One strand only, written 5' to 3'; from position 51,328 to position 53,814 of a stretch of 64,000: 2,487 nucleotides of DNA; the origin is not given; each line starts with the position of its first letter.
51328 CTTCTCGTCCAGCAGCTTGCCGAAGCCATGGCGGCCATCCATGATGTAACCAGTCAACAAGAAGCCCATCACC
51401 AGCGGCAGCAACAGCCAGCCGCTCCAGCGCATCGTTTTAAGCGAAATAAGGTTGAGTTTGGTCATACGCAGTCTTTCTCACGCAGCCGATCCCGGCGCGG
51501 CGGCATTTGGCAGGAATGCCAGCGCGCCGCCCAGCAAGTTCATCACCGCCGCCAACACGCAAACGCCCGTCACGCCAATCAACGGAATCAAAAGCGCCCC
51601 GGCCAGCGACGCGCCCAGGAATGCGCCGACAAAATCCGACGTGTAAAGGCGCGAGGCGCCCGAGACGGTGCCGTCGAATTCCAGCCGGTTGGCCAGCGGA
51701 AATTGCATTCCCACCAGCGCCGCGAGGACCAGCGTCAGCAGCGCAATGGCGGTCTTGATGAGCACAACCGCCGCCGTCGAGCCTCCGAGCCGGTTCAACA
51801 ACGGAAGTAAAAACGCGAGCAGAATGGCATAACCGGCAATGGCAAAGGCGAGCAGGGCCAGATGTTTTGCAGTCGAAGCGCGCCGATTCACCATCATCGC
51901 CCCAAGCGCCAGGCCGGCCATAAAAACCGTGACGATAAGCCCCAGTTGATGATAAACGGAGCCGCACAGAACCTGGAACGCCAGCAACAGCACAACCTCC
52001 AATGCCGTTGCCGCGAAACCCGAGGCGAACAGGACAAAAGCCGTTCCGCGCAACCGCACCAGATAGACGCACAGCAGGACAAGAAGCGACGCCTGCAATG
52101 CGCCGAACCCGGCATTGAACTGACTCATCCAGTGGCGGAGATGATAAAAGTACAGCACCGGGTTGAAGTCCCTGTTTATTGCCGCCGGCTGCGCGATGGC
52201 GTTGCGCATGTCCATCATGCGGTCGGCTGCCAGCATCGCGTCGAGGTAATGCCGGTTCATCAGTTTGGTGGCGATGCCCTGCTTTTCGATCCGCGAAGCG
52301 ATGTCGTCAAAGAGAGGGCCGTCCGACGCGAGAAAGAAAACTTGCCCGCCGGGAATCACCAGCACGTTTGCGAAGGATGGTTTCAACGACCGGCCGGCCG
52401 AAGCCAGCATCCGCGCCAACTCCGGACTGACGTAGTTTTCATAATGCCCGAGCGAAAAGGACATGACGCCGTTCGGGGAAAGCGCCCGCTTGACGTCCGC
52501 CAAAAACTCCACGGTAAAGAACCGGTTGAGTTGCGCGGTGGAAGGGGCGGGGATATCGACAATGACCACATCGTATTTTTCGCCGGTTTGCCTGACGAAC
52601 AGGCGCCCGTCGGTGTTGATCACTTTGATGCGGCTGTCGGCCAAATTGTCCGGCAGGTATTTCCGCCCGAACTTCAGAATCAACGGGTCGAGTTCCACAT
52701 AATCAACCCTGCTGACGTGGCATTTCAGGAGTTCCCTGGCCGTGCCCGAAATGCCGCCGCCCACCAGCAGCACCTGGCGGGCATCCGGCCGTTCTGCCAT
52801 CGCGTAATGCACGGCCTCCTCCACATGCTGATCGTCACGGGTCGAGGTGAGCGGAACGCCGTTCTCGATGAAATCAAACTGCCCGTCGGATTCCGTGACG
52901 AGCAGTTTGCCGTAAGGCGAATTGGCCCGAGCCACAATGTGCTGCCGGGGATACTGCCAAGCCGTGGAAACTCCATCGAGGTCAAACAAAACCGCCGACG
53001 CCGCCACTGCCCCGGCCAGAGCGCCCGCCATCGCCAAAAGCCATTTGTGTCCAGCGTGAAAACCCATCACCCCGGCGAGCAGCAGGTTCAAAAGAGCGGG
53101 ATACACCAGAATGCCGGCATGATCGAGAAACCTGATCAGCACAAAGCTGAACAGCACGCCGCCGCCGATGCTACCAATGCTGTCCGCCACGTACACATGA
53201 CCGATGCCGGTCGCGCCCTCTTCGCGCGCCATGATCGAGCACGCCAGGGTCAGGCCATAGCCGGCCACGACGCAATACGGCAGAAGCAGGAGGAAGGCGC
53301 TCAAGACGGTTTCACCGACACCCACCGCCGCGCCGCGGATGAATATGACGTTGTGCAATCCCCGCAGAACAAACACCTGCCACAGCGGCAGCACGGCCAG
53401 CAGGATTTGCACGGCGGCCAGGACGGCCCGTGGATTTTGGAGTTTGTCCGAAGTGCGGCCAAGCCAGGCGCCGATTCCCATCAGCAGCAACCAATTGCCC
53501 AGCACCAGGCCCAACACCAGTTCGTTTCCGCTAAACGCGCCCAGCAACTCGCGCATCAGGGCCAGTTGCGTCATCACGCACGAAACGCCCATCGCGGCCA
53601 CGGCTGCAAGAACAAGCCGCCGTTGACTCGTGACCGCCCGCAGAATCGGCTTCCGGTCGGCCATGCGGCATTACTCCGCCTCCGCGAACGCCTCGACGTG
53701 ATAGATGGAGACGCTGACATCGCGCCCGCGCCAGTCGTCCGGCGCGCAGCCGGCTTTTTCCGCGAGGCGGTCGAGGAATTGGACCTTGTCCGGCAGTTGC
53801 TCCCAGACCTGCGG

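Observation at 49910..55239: AMMECR1/Memo/radical-SAM trio interrupted by a polytopic spermidine-synthase-like membrane protein, embedded in a polyamine gene neighbourhood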

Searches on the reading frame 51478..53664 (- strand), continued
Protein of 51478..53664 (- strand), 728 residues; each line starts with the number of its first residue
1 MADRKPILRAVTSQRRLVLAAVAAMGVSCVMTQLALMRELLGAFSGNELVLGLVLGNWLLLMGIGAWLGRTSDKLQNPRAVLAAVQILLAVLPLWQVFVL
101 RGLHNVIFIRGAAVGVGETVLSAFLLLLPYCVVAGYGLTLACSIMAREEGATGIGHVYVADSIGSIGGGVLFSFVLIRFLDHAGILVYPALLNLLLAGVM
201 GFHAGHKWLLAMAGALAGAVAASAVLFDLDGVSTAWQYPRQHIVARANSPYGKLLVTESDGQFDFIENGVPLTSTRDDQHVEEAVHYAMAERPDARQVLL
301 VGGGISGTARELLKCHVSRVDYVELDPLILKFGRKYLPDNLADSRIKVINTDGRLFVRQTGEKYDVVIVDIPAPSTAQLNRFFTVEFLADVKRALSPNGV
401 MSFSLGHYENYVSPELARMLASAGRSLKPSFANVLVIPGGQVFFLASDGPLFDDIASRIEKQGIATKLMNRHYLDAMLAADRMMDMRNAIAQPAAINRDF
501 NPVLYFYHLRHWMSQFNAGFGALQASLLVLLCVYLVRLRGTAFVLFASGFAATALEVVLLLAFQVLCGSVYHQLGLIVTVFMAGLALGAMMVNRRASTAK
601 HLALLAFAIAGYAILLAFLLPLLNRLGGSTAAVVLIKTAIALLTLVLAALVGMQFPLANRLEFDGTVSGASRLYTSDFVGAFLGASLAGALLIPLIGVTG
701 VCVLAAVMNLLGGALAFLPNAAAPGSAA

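Call 29: search_protein_representatives(protein=window:51478-53664:-)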
Query: 728 residues. Proteins with E-value up to 0.001 (for the whole library): 18920; up to 1e-10: 8117; up to 1e-30: 3153. The best 150 are listed.
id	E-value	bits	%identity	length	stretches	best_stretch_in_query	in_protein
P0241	0.0e+00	1017.6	70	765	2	9-605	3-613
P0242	1.1e-221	754.2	55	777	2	14-520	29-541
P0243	8.4e-220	748.0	54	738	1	12-716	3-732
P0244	2.5e-218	743.1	54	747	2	14-416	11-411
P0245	2.6e-213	726.5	52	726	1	14-722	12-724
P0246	4.7e-209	712.5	47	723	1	22-714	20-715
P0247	3.9e-206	702.8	66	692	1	17-526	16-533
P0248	7.7e-200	682.0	49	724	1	10-716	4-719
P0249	3.8e-198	676.5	49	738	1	17-717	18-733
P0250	3.0e-195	666.8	51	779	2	10-591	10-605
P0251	5.0e-195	666.1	83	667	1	245-599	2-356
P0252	1.7e-189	647.8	51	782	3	82-595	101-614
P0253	4.3e-189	646.5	52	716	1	31-716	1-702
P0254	2.6e-188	643.9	42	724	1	16-717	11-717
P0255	6.7e-184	629.4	45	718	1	17-717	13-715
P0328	3.0e-134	465.3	37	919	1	14-716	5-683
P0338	1.3e-130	453.3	39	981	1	18-710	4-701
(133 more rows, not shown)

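Call 31: find_related_loci(query=A1, collection=genome_contigs, flank=8000)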
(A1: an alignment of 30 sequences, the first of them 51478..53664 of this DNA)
Query A1 (728 aa) in genome_contigs; peptide patterns used: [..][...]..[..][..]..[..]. (x = any residue, [..] = any of these).
600 stretches matched a pattern (row limit reached: there are more); 585 encode a relative of the query (tblastn E <= 1e-3); the best 80 are kept; 80 distinct loci.
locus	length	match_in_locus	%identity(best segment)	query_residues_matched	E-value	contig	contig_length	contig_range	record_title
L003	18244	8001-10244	79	1-721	0e+0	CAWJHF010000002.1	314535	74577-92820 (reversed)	MAG: uncultured Verrucomicrobiae bacterium isolate MFD01231.bin.1.64 genome assembly, contig: contig_13936, whole genome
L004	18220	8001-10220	78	1-713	0e+0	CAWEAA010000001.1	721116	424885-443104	MAG: uncultured Verrucomicrobiae bacterium isolate MFD05580.bin.1.24 genome assembly, contig: contig_14281, whole genome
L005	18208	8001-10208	82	1-717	0e+0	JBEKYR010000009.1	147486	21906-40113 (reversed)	MAG: Verrucomicrobiota bacterium isolate SPRUCE 67 SPRUCE_67_9, whole genome shotgun sequence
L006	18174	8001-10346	74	1-715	0e+0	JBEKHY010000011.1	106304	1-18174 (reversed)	MAG: Verrucomicrobiota bacterium isolate SPRUCE 288 SPRUCE_288_11, whole genome shotgun sequence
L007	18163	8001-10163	71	15-713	0e+0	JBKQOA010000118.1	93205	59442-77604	MAG: Limisphaerales bacterium isolate LASCr2D2E2F__bin_97 LASCr2D2E2F_000000290531, whole genome shotgun sequence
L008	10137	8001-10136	82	1-657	0e+0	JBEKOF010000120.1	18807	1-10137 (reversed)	MAG: Verrucomicrobiota bacterium isolate SPRUCE 434 SPRUCE_434_120, whole genome shotgun sequence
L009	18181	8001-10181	61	14-713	0e+0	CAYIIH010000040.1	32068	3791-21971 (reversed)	MAG TPA_asm: uncultured Verrucomicrobiota bacterium isolate ERP119705_co20_532 genome assembly, contig: NODE_1191_length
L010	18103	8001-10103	62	14-718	0e+0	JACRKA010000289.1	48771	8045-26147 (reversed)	MAG: Verrucomicrobia bacterium isolate NC_groundwater_1843_Pr3_B-0.1um_65_12 SR-2_scaffold_141_2883551, whole genome sho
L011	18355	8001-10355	60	13-702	0e+0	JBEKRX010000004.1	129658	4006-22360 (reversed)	MAG: Verrucomicrobiota bacterium isolate SPRUCE 520 SPRUCE_520_4, whole genome shotgun sequence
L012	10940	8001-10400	56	1-715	0e+0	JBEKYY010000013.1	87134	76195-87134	MAG: Verrucomicrobiota bacterium isolate SPRUCE 686 SPRUCE_686_13, whole genome shotgun sequence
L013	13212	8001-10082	62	14-711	0e+0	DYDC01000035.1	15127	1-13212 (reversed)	MAG TPA_asm: Methylacidiphilum sp. isolate IMS_BF NODE_880_length_15172_cov_186.344, whole genome shotgun sequence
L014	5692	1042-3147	56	5-709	0e+0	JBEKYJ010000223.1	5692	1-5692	MAG: Verrucomicrobiia bacterium isolate SPRUCE 672 SPRUCE_672_223, whole genome shotgun sequence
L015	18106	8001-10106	55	5-709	0e+0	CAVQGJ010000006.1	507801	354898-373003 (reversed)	MAG: uncultured Verrucomicrobiae bacterium isolate MFD05512.bin.2.136 genome assembly, contig: contig_22410, whole genom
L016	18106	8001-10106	55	5-709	0e+0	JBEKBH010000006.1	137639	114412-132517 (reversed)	MAG: Verrucomicrobiia bacterium isolate SPRUCE 131 SPRUCE_131_6, whole genome shotgun sequence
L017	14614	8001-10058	56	21-709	0e+0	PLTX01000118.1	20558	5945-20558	MAG: Verrucomicrobia bacterium isolate bog_1451 73.20120700_S1D.122_contig_57193, whole genome shotgun sequence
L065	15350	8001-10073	34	21-713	1e-143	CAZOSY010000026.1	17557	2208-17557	MAG TPA_asm: uncultured Bacteroidales bacterium isolate binchicken_co181_338 genome assembly, contig: NODE_5344_length_1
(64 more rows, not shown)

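Call 67: predict_structure(alignment_id=A1)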
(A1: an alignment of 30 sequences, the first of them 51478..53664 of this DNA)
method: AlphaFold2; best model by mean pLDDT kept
length: 728 residues; sequences in the alignment: 30
mean_pLDDT: 89.5   pTM: 0.89
mean pLDDT of the five models: 89.5, 89.1, 88.2, 88.2, 87.4
residues with pLDDT >= 90: 473; 70-90: 220; 50-70: 18; < 50: 17
segments of 3 or more residues with pLDDT < 50: 1-10, 722-728
pLDDT, mean of each block of 10 residues (from residue 1): 44 84 97 93 82 93 94 91 98 94 77 81 94 96 89 86 95 90 94 97 94 97 93 88 90 90 88 88 95 96 94 96 95 95 97 93 97 89 96 97 89 89 96 95 96 91 86 91 93 93 88 77 75 81 92 95 86 87 93 80 95 96 83 91 97 88 75 90 90 86 96 83 42
secondary structure, 60 per line:
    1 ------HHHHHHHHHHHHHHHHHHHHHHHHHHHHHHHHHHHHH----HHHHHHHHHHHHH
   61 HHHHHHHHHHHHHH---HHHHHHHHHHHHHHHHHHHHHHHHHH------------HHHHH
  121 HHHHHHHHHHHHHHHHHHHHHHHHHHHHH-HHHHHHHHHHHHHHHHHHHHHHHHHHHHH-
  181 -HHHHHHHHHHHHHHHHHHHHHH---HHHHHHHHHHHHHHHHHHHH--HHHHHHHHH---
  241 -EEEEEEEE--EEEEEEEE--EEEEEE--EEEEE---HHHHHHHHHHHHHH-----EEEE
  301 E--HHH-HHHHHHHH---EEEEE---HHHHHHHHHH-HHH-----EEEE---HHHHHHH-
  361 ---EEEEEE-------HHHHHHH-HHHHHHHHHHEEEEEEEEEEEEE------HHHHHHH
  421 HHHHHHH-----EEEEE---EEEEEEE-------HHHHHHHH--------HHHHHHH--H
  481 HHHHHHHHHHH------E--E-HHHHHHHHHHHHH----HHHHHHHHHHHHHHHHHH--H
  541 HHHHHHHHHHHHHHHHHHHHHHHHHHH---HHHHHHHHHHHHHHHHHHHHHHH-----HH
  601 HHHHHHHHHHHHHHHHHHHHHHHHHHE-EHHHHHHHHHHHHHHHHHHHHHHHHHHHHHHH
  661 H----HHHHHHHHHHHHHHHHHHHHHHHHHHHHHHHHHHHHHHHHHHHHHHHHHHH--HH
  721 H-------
elements in order (helices of 4 or more, strands of 3 or more residues): H7-43 H48-74 H78-103 H116-149 H151-179 H182-203 H207-226 H229-237 E242-249 E252-259 E262-267 E270-274 H278-291 E297-301 H308-315 E319-323 H327-336 E346-349 H353-359 E364-369 H377-383 H385-394 E395-407 H414-427 E433-437 E441-447 H455-462 H471-477 H480-491 H503-515 H520-537 H540-567 H571-593 H599-626 H630-661 H666-716

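Call 69: search_protein_families(library=pfam, proteins=[L065:3990-4814:+], max_evalue=1)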
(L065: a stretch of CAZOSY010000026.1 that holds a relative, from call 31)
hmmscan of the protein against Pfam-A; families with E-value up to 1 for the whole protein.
L065:3990-4814:+ (275 aa): 3 families
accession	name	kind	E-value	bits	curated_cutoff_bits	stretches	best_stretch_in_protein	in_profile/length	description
PF00902.23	TatC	-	1.3e-60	205.3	25.1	1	20-253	1-208/208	Sec-independent protein translocase protein (TatC)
PF24378.1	DUF7534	-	0.2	12.3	28.4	1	233-257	16-40/57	Family of unknown function (DUF7534)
PF15670.10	Spem1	-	0.32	10.9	27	1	241-274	20-53/253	Spermatid maturation protein 1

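Call 70: fold_search(model_id=the predicted structure, library=pdb)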
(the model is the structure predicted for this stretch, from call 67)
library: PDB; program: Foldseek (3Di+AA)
matches with E <= 10: 1548; with E <= 0.001: 172
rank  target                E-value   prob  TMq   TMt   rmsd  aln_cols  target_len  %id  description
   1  1uir_A                1.7e-13  1.00  0.32  0.71   3.2       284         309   28  Crystal Structure of Polyamine Aminopropyltransfease from Thermus thermophilus (released 2003-08-05)
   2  1uir_B                1.9e-13  1.00  0.32  0.70   3.4       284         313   27  Crystal Structure of Polyamine Aminopropyltransfease from Thermus thermophilus (released 2003-08-05)
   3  3anx_B                4.4e-12  1.00  0.32  0.70   3.5       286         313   28  Crystal structure of triamine/agmatine aminopropyltransferase (SPEE) from thermus thermophilus, complexed with MTA (released 2011-04-13)
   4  3anx_A                4.8e-12  1.00  0.32  0.71   3.4       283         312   28  Crystal structure of triamine/agmatine aminopropyltransferase (SPEE) from thermus thermophilus, complexed with MTA (released 2011-04-13)
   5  3o4f_D                7.2e-12  1.00  0.30  0.73   3.7       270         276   26  Crystal Structure of Spermidine Synthase from E. coli (released 2010-08-18)
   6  7xih_B                1.3e-11  1.00  0.29  0.69   3.6       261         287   28  Crystal structure of the aminopropyltransferase, SpeE from hyperthermophilic crenarchaeon, Pyrobaculum calidifontis in (released 2022-06-15)
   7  7xif_A                2.1e-11  1.00  0.29  0.69   3.6       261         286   28  Crystal structure of the aminopropyltransferase, SpeE from hyperthermophilic crenarchaeon, Pyrobaculum calidifontis in (released 2022-06-15)
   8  3o4f_E                2.6e-11  1.00  0.29  0.70   4.3       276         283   25  Crystal Structure of Spermidine Synthase from E. coli (released 2010-08-18)
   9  1inl_C                2.7e-11  1.00  0.30  0.70   3.6       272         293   24  Crystal Structure of Spermidine Synthase from Thermotoga Maritima (released 2001-11-21)
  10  7xif_D                3.8e-11  1.00  0.29  0.69   3.8       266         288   27  Crystal structure of the aminopropyltransferase, SpeE from hyperthermophilic crenarchaeon, Pyrobaculum calidifontis in (released 2022-06-15)
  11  3o4f_B                6.1e-11  1.00  0.29  0.72   3.6       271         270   25  Crystal Structure of Spermidine Synthase from E. coli (released 2010-08-18)
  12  1jq3_B                7.2e-11  1.00  0.28  0.69   3.5       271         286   23  Crystal Structure of Spermidine Synthase in Complex with Transition State Analogue AdoDATO (released 2001-11-21)
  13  1jq3_A                1.0e-10  1.00  0.29  0.69   3.6       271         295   24  Crystal Structure of Spermidine Synthase in Complex with Transition State Analogue AdoDATO (released 2001-11-21)
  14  1inl_B                1.1e-10  1.00  0.29  0.68   3.6       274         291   23  Crystal Structure of Spermidine Synthase from Thermotoga Maritima (released 2001-11-21)
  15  3o4f_F                1.3e-10  1.00  0.29  0.73   3.6       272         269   25  Crystal Structure of Spermidine Synthase from E. coli (released 2010-08-18)
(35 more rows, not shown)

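Call 108: find_encoding_contigs(protein=P0338, flank=6000, max_places=3)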
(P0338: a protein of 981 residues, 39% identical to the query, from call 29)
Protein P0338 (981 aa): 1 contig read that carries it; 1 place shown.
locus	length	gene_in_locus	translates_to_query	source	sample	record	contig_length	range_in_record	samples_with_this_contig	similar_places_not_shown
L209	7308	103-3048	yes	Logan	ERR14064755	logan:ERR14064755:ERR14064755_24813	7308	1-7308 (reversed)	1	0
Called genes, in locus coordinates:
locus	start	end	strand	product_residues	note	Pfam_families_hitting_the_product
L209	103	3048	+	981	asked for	PF01564:Spermine_synth, PF12801:Fer4_5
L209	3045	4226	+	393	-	PF04055:Radical_SAM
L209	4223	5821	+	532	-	PF01875:Memo, PF01871:AMMECR1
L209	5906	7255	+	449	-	PF06705:SF-assemblin (weak), PF02646:RmuC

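Call 109: find_encoding_contigs(protein=P0328, flank=6000, max_places=3)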
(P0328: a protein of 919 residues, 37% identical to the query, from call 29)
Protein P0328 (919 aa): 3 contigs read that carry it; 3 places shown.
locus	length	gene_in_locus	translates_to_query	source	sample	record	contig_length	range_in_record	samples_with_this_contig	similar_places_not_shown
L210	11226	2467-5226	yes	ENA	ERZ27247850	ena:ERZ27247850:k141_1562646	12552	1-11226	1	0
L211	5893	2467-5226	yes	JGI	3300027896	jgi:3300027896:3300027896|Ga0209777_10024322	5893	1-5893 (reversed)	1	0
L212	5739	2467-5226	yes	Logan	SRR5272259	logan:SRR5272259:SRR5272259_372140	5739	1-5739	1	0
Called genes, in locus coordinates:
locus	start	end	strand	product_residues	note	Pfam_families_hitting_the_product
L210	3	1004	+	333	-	?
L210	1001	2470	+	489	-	PF01875:Memo, PF01871:AMMECR1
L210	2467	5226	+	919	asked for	PF01564:Spermine_synth, PF12801:Fer4_5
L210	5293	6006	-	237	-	PF00902:TatC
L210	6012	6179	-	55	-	PF02416:TatA_B_E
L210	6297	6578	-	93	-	-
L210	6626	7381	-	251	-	PF04055:Radical_SAM, PF13353:Fer4_12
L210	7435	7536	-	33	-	-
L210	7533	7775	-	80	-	PF13192:Thioredoxin_3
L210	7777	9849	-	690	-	PF13597:NRDD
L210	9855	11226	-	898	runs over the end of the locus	?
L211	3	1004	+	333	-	?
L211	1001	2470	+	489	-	PF01875:Memo, PF01871:AMMECR1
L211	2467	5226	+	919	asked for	PF01564:Spermine_synth, PF12801:Fer4_5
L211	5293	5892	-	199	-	?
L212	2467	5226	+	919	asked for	PF01564:Spermine_synth, PF12801:Fer4_5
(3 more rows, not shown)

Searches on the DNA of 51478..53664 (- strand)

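Call 101: search_rna_families(sources=[L004, L021, L031, L047, L058, L060, L070, L079], threshold=gathering)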
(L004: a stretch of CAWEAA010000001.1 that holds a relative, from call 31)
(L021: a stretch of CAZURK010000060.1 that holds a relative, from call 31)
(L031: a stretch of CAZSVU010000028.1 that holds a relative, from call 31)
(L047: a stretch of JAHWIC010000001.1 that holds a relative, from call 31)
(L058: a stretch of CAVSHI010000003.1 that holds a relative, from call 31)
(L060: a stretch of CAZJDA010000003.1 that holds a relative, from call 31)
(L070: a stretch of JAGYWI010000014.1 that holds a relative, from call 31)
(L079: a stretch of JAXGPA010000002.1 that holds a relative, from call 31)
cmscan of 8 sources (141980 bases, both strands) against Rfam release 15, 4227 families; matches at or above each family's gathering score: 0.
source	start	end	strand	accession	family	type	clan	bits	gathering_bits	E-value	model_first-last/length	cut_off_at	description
